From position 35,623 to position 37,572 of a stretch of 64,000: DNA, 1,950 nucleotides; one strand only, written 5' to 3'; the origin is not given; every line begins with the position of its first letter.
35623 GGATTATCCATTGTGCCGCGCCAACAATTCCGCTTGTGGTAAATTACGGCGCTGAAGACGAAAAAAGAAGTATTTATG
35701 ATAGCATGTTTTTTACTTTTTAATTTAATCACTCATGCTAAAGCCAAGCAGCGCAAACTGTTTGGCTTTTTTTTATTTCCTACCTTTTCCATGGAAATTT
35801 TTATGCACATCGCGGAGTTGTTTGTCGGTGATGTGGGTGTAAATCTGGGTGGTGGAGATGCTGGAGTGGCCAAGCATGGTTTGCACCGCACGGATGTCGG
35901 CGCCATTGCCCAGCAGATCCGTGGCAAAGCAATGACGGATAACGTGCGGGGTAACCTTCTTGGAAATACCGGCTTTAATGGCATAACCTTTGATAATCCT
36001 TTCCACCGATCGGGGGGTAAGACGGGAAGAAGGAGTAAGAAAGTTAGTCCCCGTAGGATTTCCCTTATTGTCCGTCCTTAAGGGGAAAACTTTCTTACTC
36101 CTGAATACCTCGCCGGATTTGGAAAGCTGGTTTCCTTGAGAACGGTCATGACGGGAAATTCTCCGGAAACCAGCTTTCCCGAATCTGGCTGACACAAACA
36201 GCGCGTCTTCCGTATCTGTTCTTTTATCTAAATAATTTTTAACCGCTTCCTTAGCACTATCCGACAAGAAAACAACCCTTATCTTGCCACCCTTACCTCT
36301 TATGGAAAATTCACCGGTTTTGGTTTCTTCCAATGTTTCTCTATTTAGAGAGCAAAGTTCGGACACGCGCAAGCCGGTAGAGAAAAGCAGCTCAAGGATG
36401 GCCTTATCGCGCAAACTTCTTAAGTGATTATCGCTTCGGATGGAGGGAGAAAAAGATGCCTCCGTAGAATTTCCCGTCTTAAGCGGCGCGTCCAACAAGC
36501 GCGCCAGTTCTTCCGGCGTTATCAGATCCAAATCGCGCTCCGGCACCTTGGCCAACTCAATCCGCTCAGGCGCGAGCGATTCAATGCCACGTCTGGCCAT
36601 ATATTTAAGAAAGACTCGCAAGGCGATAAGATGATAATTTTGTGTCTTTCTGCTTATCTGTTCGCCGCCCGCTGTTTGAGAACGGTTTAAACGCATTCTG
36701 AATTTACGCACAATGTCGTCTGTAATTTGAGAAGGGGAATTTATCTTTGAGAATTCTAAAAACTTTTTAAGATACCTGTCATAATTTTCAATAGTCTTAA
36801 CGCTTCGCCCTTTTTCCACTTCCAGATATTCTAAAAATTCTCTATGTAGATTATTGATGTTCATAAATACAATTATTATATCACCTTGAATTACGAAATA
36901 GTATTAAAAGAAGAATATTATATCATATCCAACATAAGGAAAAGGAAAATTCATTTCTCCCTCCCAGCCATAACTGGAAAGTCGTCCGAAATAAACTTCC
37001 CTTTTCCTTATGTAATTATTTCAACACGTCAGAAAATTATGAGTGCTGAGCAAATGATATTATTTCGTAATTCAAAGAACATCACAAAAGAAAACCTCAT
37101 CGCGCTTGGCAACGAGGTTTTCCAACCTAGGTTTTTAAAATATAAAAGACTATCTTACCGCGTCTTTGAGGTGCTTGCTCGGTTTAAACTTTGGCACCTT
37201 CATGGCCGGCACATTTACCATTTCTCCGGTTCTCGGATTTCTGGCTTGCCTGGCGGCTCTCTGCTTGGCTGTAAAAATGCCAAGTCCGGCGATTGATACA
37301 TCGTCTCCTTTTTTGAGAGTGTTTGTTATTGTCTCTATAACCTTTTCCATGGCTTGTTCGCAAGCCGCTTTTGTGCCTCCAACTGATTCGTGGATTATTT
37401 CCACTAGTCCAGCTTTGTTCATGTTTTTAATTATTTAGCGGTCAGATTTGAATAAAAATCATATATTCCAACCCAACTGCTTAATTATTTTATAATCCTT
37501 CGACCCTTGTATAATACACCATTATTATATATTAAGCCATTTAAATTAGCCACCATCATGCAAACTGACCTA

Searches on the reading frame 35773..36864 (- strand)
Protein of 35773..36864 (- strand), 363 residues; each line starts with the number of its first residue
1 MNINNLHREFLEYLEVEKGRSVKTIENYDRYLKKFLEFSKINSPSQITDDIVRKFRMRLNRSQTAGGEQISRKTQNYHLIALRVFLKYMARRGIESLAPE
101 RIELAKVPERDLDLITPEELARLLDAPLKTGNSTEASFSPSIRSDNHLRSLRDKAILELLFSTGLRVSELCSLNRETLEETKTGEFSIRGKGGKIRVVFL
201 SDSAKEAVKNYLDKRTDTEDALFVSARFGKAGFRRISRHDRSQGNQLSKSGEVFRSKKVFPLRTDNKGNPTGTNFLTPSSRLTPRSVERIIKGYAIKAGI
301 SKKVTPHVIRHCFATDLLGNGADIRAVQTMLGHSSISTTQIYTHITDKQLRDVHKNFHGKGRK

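Call 82: search_protein_families(library=pfam, proteins=[window:35773-36864:-])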
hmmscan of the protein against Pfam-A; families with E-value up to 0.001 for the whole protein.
window:35773-36864:- (363 aa): 4 families
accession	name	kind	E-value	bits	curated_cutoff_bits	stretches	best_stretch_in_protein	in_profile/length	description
PF00589.27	Phage_integrase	-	2.7e-40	138.4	27.1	1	148-348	19-171/172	Phage integrase family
PF02899.23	Phage_int_SAM_1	-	4.3e-13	49.8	22.3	1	9-93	3-83/83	Phage integrase, N-terminal SAM-like domain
PF13495.12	Phage_int_SAM_4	-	1.3e-08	35.6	27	1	8-92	3-81/85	Phage integrase, N-terminal SAM-like domain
PF13102.12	Phage_int_SAM_5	-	4.4e-06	27.4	22.3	1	12-95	8-88/98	Phage integrase SAM-like domain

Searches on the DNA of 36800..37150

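Call 73: search_rna_families(source=window, start=36800, end=37150, threshold=evalue, max_evalue=10, show_alignments=2)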
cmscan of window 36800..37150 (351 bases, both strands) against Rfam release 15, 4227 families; matches with E-value up to 10: 16.
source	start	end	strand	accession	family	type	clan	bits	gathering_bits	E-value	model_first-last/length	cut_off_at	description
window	36932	37013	-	RF04228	MIR6140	Gene; miRNA;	-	26.1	140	0.0076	1-165/165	no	MIR6140 microRNA precursor family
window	36933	37010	-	RF04146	mir-4742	Gene; miRNA;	-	26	85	0.011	1-85/85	no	mir-4742 microRNA precursor family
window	36933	37012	-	RF03659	MIR2871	Gene; miRNA;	-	22.1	99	0.081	1-118/118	no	MIR2871 microRNA precursor family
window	36900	37035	-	RF00885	MIR821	Gene; miRNA;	-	21.2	249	0.066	1-275/275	no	MIR821 microRNA precursor family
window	36932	37013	-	RF03743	MIR7696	Gene; miRNA;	-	17.4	83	1.2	15-74/88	no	MIR7696 microRNA precursor family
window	37065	37145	-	RF03958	mir-959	Gene; miRNA;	-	17.2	85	1.9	1-91/91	no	mir-959 microRNA precursor family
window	37087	37150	-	RF02270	nse_sRNA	Gene;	-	16.2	75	3.4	13-73/73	5'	Neisseria sigma-E sRNA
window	36879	36981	-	RF00414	SNORA22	Gene; snRNA; snoRNA; HACA-box;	-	15.5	80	3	1-134/134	no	Small nucleolar RNA SNORA22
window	36907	36974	-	RF02451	ncr1241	Gene; sRNA;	-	15.4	60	4.8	1-63/63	no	Bacillus sRNA ncr1241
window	36983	37074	-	RF01574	DdR6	Gene; snRNA; snoRNA; CD-box;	-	15.4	90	5.1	1-86/86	no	Dictyostelium snoRNA DdR6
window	37002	37078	+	RF00154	SNORD63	Gene; snRNA; snoRNA; CD-box;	-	14.4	43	7.9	1-70/70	no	Small nucleolar RNA SNORD63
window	37072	37129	+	RF02066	STnc320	Gene; sRNA;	-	13.3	50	7.7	1-55/55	no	Salmonella enterica sRNA STnc320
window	37035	37091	-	RF02150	MESTIT1_3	Gene; lncRNA;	-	12.4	60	3.2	1-99/99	no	MEST intronic transcript 1, antisense RNA conserved region 3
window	36953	37077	-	RF01637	ceN47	Gene; snRNA; snoRNA; CD-box;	-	11.9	35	4.1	1-155/155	no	Nematode snoRNA ceN47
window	37056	37150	-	RF00885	MIR821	Gene; miRNA;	-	11.9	249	7.5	1-275/275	no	MIR821 microRNA precursor family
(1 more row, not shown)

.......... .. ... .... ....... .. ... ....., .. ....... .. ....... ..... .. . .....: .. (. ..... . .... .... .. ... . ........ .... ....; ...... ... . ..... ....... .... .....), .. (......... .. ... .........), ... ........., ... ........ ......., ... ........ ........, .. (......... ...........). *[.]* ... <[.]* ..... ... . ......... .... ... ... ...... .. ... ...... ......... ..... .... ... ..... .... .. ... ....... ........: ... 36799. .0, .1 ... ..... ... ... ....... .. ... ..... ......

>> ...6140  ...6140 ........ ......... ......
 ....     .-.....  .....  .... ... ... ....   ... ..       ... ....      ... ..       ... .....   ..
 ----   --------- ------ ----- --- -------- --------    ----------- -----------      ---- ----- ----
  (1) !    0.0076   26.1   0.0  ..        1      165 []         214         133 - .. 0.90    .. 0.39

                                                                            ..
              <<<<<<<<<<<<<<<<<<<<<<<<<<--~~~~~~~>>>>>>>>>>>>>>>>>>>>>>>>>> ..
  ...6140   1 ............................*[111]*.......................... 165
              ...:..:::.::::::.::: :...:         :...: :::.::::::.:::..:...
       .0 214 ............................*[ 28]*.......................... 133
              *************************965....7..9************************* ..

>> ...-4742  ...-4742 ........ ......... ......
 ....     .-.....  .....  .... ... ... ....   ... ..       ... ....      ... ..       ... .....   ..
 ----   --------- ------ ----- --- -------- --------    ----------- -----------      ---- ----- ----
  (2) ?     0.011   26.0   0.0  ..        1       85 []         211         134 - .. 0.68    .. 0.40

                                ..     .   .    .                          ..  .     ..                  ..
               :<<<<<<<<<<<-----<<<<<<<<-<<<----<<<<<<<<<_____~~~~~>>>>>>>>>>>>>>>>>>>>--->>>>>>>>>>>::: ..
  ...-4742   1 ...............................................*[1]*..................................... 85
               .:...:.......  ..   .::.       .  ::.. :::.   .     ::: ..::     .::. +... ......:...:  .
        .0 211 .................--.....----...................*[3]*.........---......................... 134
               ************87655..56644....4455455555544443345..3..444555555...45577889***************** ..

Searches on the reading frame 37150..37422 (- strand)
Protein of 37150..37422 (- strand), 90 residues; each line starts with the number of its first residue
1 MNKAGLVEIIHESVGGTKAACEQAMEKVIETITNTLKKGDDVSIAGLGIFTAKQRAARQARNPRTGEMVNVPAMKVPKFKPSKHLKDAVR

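Call 82: search_protein_families(library=pfam, proteins=[window:37150-37422:-])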
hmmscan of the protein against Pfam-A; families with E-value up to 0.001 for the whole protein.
window:37150-37422:- (90 aa): 2 families
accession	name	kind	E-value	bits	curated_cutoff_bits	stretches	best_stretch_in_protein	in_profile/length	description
PF00216.26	Bac_DNA_binding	-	4.1e-30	104.3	22.4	1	1-89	1-89/90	Bacterial DNA-binding protein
PF18291.6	HU-HIG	-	2.9e-07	31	26.2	1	4-89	35-118/125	HU domain fused to wHTH, Ig, or Glycine-rich motif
